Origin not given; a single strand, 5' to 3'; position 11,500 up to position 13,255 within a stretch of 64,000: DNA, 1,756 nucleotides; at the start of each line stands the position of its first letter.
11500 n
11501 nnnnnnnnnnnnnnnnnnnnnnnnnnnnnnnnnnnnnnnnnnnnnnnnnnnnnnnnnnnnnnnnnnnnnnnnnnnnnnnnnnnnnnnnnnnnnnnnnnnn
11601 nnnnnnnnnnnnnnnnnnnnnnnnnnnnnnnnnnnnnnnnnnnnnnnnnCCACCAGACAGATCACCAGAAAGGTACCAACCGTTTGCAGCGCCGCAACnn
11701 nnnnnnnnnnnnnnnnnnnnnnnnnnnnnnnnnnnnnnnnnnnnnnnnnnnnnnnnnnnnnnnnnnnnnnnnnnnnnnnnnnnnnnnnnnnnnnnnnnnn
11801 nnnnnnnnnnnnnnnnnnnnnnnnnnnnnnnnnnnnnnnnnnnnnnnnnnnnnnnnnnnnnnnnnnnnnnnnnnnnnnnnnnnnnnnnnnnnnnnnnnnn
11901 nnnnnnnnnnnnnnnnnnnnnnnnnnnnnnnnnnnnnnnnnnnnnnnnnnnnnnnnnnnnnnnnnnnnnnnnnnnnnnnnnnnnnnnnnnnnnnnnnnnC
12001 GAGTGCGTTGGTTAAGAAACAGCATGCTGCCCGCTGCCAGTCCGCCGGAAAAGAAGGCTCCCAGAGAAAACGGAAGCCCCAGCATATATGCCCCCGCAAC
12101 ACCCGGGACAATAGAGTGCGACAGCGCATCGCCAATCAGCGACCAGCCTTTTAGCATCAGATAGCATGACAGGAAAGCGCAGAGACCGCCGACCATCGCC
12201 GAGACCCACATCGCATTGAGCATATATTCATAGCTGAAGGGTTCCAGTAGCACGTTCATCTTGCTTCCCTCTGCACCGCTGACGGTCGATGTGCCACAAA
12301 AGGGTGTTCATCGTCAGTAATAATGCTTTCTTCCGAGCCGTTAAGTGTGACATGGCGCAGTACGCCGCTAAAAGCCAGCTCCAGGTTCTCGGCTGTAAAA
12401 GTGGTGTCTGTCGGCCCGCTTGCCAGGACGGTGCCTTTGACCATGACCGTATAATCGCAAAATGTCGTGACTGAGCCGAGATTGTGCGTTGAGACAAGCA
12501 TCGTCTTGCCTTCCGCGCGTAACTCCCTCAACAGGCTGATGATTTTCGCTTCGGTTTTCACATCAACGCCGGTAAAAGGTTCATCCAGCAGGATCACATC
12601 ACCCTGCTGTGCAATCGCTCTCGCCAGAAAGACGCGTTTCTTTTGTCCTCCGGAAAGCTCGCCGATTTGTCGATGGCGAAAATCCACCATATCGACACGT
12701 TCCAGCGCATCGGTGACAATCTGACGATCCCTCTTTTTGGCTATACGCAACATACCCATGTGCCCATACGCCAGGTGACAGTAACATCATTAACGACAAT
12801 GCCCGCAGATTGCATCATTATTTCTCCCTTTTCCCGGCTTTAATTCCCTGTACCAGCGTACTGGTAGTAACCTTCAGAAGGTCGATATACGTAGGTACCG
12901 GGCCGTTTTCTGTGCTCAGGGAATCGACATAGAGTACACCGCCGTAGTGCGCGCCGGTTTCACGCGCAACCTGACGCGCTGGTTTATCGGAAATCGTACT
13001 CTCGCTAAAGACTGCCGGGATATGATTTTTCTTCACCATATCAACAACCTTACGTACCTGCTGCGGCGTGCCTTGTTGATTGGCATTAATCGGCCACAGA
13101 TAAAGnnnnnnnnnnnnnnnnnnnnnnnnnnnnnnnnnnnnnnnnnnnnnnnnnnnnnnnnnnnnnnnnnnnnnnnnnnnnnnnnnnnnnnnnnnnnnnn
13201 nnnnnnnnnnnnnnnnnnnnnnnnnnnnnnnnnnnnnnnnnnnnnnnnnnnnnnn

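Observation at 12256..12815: sitB ATPase gene carries an internal out-of-frame deletion removing the Walker A region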

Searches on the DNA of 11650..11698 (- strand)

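Call 38: search_dna_similar(query=window:11650-11698:-, collection=ecoli_genomes, mode=near, max_rows=15, max_evalue=0.001)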
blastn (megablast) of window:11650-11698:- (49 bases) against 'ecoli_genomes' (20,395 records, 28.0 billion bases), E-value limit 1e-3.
Records with a match: 2; places in all: 2; records where one place covers at least 80% of the query: 2.
Genomes with a match: 2 of 5426; with a place that covers at least 80% of the query: 2. Places per genome that has any: lowest 1, median 1, highest 1. On chromosomes: 2 places; on plasmids: 0.
Best place of each record, by identity: >=99% 2.
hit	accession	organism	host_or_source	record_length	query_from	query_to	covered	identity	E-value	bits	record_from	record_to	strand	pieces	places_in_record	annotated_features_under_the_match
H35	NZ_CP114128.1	Escherichia coli strain PE164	pig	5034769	1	49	100%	100.0%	2e-16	92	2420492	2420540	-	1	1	sitC: iron/manganese ABC transporter permease subunit SitC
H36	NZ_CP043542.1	Escherichia coli strain F2_81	Sus scrofa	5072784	1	49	100%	100.0%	2e-16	92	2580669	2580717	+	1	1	sitC: iron/manganese ABC transporter permease subunit SitC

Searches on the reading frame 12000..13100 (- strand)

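Call 19: search_protein_families(proteins=[L002:3283-4110:+], library=ncbifam)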
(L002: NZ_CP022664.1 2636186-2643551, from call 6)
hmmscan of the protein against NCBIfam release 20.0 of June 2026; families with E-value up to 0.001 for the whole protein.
L002:3283-4110:+ (275 aa): 189 families (the best 25 are shown)
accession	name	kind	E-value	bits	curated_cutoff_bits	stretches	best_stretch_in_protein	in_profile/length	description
NF011630.0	PRK15056.1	equivalog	1.5e-178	591.7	393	1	1-273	1-273/274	manganese/iron ABC transporter ATP-binding protein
NF053840.1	MnTportMntADein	equivalog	1.1e-71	241.3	400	1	9-240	4-231/240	manganese ABC transporter ATP-binding protein MntA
NF040873.1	AztA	equivalog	8.5e-58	195.1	220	1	18-207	3-184/191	zinc ABC transporter ATP-binding protein AztA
TIGR03771.1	anch_rpt_ABC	equivalog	1e-57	195.4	268.8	1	30-228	3-199/223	anchored repeat-type ABC transporter ATP-binding subunit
NF007082.0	PRK09536.1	equivalog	5e-51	174.1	537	1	7-241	4-239/402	corrinoid ABC transporter ATPase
NF008409.0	PRK11231.1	equivalog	2.4e-45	154.9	375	1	9-239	5-236/255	Fe(3+) dicitrate ABC transporter ATP-binding protein FecE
TIGR03873.1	F420-0_ABC_ATP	hypoth_equivalog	1.7e-44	152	372.4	1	14-241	7-236/256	putative F420-0 ABC transporter ATP-binding protein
NF010068.0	PRK13548.1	equivalog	3e-44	151.1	261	1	7-241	6-243/261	heme ABC transporter ATP-binding protein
NF052485.1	sider_ATP_EitC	equivalog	1.4e-38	132.7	485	1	13-234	7-228/251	siderophore ABC transporter ATP-binding protein EitC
TIGR02315.1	ABC_phnC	equivalog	2.1e-37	128.8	266.1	1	7-223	2-228/243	phosphonate ABC transporter ATP-binding protein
TIGR01188.1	drrA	subfamily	4.8e-36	124.6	312.45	1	20-225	6-208/302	daunorubicin resistance ABC transporter, ATP-binding protein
TIGR01166.1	cbiO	subfamily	6.4e-36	123.6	211.8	1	17-201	2-186/190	cobalt ABC transporter, ATP-binding protein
TIGR04520.1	ECF_ATPase_1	equivalog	6.8e-35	120.8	315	1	8-232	2-227/269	energy-coupling factor transporter ATPase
TIGR04521.1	ECF_ATPase_2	equivalog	1.6e-34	119.3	330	1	10-233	4-237/279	energy-coupling factor transporter ATPase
TIGR03864.1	PQQ_ABC_ATP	hypoth_equivalog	2e-34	119.1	302.25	1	8-233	3-224/236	ABC transporter, ATP-binding subunit, PQQ-dependent alcohol dehydrogenase system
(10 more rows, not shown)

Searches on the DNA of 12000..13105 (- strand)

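Call 3: search_dna_similar(query=window:12000-13100:-, collection=ecoli_genomes, mode=near, max_rows=30)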
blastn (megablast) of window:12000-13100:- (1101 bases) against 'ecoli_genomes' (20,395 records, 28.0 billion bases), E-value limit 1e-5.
Records with a match: 2623; places in all: 2686; records where one place covers at least 80% of the query: 2603.
Genomes with a match: 2350 of 5426; with a place that covers at least 80% of the query: 2341. Places per genome that has any: lowest 1, median 1, highest 4. On chromosomes: 1666 places; on plasmids: 1020.
Best place of each record, by identity: >=99% 472; 95-99% 2150; 90-95% 1.
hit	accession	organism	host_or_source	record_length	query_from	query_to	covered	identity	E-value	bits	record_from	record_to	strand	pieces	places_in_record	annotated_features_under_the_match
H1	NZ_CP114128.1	Escherichia coli strain PE164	pig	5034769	1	1101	100%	100.0%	0e+0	2034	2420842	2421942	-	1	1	sitB: iron/manganese ABC transporter ATP-binding protein SitB | sitA: iron/manganese ABC transporter substrate-binding protein SitA | sitC: iron/manganese ABC transporter permease subunit SitC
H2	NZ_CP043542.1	Escherichia coli strain F2_81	Sus scrofa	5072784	1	1101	100%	100.0%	0e+0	2034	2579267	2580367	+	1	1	sitB: iron/manganese ABC transporter ATP-binding protein SitB | sitA: iron/manganese ABC transporter substrate-binding protein SitA | sitC: iron/manganese ABC transporter permease subunit SitC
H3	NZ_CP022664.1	Escherichia coli strain FORC 064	cucumber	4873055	1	1101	100%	99.7%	0e+0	2037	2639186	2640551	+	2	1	sitB: iron/manganese ABC transporter ATP-binding protein SitB | sitA: iron/manganese ABC transporter substrate-binding protein SitA | sitC: iron/manganese ABC transporter permease subunit SitC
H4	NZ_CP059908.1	Escherichia coli strain 181.1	Turkey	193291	1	1101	100%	99.7%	0e+0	2037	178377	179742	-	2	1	sitB: iron/manganese ABC transporter ATP-binding protein SitB | sitA: iron/manganese ABC transporter substrate-binding protein SitA | sitC: iron/manganese ABC transporter permease subunit SitC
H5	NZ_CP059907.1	Escherichia coli strain 181.1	Turkey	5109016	1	1101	100%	99.7%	0e+0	2037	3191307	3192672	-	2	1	sitB: iron/manganese ABC transporter ATP-binding protein SitB | sitA: iron/manganese ABC transporter substrate-binding protein SitA | sitC: iron/manganese ABC transporter permease subunit SitC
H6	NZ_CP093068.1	Escherichia coli strain BR1220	Branta canadensis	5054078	1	1101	100%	99.7%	0e+0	2037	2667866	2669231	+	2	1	sitB: iron/manganese ABC transporter ATP-binding protein SitB | sitA: iron/manganese ABC transporter substrate-binding protein SitA | sitC: iron/manganese ABC transporter permease subunit SitC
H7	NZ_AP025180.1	Escherichia coli strain JP538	Sus scrofa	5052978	1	1101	100%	99.7%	0e+0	2037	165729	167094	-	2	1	sitB: iron/manganese ABC transporter ATP-binding protein SitB | sitA: iron/manganese ABC transporter substrate-binding protein SitA | sitC: iron/manganese ABC transporter permease subunit SitC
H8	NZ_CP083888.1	Escherichia coli strain NDM1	Homo sapiens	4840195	1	1101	100%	99.7%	0e+0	2037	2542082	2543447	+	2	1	sitB: iron/manganese ABC transporter ATP-binding protein SitB | sitA: iron/manganese ABC transporter substrate-binding protein SitA | sitC: iron/manganese ABC transporter permease subunit SitC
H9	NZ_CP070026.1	Escherichia coli strain FDAARGOS_1337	Homo sapiens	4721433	1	1101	100%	99.7%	0e+0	2037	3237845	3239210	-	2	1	sitB: manganese/iron ABC transporter ATP-binding protein | sitA: iron/manganese ABC transporter substrate-binding protein SitA | sitC: iron/manganese ABC transporter permease subunit SitC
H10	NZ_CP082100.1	Escherichia coli strain MS15047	Homo sapiens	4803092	1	1101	100%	99.7%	0e+0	2037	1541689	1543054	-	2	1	sitB: iron/manganese ABC transporter ATP-binding protein SitB | sitA: iron/manganese ABC transporter substrate-binding protein SitA | sitC: iron/manganese ABC transporter permease subunit SitC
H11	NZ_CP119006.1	Escherichia coli strain CE0021a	Bos taurus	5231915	1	1101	100%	99.7%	0e+0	2037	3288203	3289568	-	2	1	sitB: iron/manganese ABC transporter ATP-binding protein SitB | sitA: iron/manganese ABC transporter substrate-binding protein SitA | sitC: iron/manganese ABC transporter permease subunit SitC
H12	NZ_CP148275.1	Escherichia coli strain Z1323PEC0012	Dog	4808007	1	1101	100%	99.7%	0e+0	2037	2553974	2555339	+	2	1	sitB: iron/manganese ABC transporter ATP-binding protein SitB | sitA: iron/manganese ABC transporter substrate-binding protein SitA | sitC: iron/manganese ABC transporter permease subunit SitC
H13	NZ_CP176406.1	Escherichia coli O2:H16 strain BA92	Homo sapiens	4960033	1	1101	100%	99.7%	0e+0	2037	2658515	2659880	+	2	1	sitB: iron/manganese ABC transporter ATP-binding protein SitB | sitA: iron/manganese ABC transporter substrate-binding protein SitA | sitC: iron/manganese ABC transporter permease subunit SitC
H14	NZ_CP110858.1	Escherichia coli strain LST200A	Homo sapiens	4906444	1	1101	100%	99.7%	0e+0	2037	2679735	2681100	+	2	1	sitB: iron/manganese ABC transporter ATP-binding protein SitB | sitA: iron/manganese ABC transporter substrate-binding protein SitA | sitC: iron/manganese ABC transporter permease subunit SitC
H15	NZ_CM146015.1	Escherichia coli strain YZ_2_2_complete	Tool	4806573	1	1101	100%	99.7%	0e+0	2037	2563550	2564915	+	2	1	sitB: iron/manganese ABC transporter ATP-binding protein SitB | sitA: iron/manganese ABC transporter substrate-binding protein SitA | sitC: iron/manganese ABC transporter permease subunit SitC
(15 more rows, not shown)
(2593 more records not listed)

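Call 5: get_annotated_region(hit=H1, flank=3000)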
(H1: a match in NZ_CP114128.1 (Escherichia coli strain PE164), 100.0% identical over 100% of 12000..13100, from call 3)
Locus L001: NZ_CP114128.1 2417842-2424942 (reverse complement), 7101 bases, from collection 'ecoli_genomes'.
description: Escherichia coli strain PE164 chromosome, complete genome
organism: Escherichia coli strain PE164 (NCBI taxid 562)
replicon: chromosome; assembly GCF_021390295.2
host: pig; source: diarrhea and blood; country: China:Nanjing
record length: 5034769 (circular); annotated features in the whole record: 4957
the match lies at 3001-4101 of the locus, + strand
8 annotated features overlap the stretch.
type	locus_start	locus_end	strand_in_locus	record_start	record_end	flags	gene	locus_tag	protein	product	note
CDS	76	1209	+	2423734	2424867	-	ompN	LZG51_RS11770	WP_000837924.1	porin OmpN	-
CDS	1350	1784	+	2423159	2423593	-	uspF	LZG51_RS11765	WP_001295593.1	universal stress protein UspF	-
CDS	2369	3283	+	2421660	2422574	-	sitA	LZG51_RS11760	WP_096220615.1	iron/manganese ABC transporter substrate-binding protein SitA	-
CDS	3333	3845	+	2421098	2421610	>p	sitB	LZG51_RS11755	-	iron/manganese ABC transporter ATP-binding protein SitB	incomplete; partial in the middle of a contig; missing N-terminus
CDS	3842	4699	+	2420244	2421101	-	sitC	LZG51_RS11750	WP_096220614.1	iron/manganese ABC transporter permease subunit SitC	-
CDS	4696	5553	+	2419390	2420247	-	sitD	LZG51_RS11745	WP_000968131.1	iron/manganese ABC transporter permease subunit SitD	-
CDS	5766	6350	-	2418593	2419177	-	-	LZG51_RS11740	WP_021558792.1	tail fiber assembly protein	-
CDS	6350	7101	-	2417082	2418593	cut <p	-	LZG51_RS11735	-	phage tail protein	incomplete; partial in the middle of a contig; missing N-terminus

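Call 6: get_annotated_region(hit=H3, flank=3000)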
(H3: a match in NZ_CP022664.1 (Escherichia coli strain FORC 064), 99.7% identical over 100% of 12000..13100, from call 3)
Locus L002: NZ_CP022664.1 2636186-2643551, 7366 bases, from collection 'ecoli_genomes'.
description: Escherichia coli strain FORC 064 chromosome, complete genome
organism: Escherichia coli strain FORC 064 (NCBI taxid 562)
replicon: chromosome; assembly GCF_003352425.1
host: -; source: cucumber; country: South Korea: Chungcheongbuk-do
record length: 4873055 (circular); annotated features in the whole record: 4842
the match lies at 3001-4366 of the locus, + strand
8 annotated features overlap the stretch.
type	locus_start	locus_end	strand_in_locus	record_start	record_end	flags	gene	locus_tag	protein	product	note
CDS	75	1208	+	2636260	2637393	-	ompN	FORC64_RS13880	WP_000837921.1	porin OmpN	-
CDS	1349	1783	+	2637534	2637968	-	uspF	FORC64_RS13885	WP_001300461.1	universal stress protein UspF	-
CDS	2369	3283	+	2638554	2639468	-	sitA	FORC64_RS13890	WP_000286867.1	iron/manganese ABC transporter substrate-binding protein SitA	-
CDS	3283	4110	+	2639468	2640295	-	sitB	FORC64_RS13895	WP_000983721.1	iron/manganese ABC transporter ATP-binding protein SitB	-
CDS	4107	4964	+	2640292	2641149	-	sitC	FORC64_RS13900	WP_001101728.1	iron/manganese ABC transporter permease subunit SitC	-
CDS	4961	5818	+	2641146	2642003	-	sitD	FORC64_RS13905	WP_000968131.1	iron/manganese ABC transporter permease subunit SitD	-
CDS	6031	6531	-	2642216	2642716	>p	-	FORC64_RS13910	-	tail fiber assembly protein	incomplete; partial in the middle of a contig; missing N-terminus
CDS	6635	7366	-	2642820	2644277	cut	trkG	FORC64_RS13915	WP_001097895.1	Trk system potassium transporter TrkG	-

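Call 7: get_annotated_region(hit=H2, flank=3000)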
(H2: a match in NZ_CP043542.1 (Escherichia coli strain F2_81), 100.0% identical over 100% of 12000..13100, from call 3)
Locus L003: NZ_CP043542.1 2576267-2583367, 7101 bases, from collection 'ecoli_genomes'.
description: Escherichia coli strain F2_81 chromosome, complete genome
organism: Escherichia coli strain F2_81 (NCBI taxid 562)
replicon: chromosome; assembly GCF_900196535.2
host: Sus scrofa; source: Pig rectal swab; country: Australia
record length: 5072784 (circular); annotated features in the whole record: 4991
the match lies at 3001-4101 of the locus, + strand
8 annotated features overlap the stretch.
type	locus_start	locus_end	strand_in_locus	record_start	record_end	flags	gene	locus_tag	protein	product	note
CDS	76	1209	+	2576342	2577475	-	ompN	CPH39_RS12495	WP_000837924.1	porin OmpN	-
CDS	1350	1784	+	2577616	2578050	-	uspF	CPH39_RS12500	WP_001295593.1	universal stress protein UspF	-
CDS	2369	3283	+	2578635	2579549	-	sitA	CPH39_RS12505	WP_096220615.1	iron/manganese ABC transporter substrate-binding protein SitA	-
CDS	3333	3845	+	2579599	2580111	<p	sitB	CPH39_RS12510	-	iron/manganese ABC transporter ATP-binding protein SitB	incomplete; partial in the middle of a contig; missing N-terminus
CDS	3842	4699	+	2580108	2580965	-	sitC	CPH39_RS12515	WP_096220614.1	iron/manganese ABC transporter permease subunit SitC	-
CDS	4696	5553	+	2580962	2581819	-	sitD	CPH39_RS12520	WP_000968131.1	iron/manganese ABC transporter permease subunit SitD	-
CDS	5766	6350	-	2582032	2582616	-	tfaR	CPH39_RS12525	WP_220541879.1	tail fiber assembly protein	-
CDS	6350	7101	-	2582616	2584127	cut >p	-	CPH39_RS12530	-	phage tail protein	incomplete; partial in the middle of a contig; missing N-terminus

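Call 12: search_dna_similar(query=window:12743-12792:-, collection=ecoli_genomes, mode=near, max_rows=40, max_evalue=0.001)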
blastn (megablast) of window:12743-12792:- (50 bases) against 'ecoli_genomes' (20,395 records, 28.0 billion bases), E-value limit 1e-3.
Records with a match: 2; places in all: 2; records where one place covers at least 80% of the query: 2.
Genomes with a match: 2 of 5426; with a place that covers at least 80% of the query: 2. Places per genome that has any: lowest 1, median 1, highest 1. On chromosomes: 2 places; on plasmids: 0.
Best place of each record, by identity: >=99% 2.
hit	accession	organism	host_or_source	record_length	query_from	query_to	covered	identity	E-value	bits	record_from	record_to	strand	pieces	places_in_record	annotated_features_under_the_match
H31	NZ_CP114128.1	Escherichia coli strain PE164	pig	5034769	1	50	100%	100.0%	5e-17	94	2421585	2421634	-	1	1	sitB: iron/manganese ABC transporter ATP-binding protein SitB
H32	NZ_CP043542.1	Escherichia coli strain F2_81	Sus scrofa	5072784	1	50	100%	100.0%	5e-17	94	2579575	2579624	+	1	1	sitB: iron/manganese ABC transporter ATP-binding protein SitB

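Call 13: search_dna_similar(query=window:12743-12792:-, collection=plasmids, mode=near, max_rows=20, max_evalue=0.001)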
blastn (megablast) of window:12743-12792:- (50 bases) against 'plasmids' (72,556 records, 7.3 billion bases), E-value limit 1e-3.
No match.

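Call 37: search_dna_similar(query=window:13057-13105:-, collection=ecoli_genomes, mode=near, max_rows=15, max_evalue=0.001)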
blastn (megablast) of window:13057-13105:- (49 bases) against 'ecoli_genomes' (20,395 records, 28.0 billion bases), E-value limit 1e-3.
Records with a match: 2; places in all: 2; records where one place covers at least 80% of the query: 2.
Genomes with a match: 2 of 5426; with a place that covers at least 80% of the query: 2. Places per genome that has any: lowest 1, median 1, highest 1. On chromosomes: 2 places; on plasmids: 0.
Best place of each record, by identity: >=99% 2.
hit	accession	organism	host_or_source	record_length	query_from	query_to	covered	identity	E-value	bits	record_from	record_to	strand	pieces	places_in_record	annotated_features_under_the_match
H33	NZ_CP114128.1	Escherichia coli strain PE164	pig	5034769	1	49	100%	100.0%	2e-16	92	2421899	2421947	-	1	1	sitA: iron/manganese ABC transporter substrate-binding protein SitA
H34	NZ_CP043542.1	Escherichia coli strain F2_81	Sus scrofa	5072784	1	49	100%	100.0%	2e-16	92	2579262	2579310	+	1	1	sitA: iron/manganese ABC transporter substrate-binding protein SitA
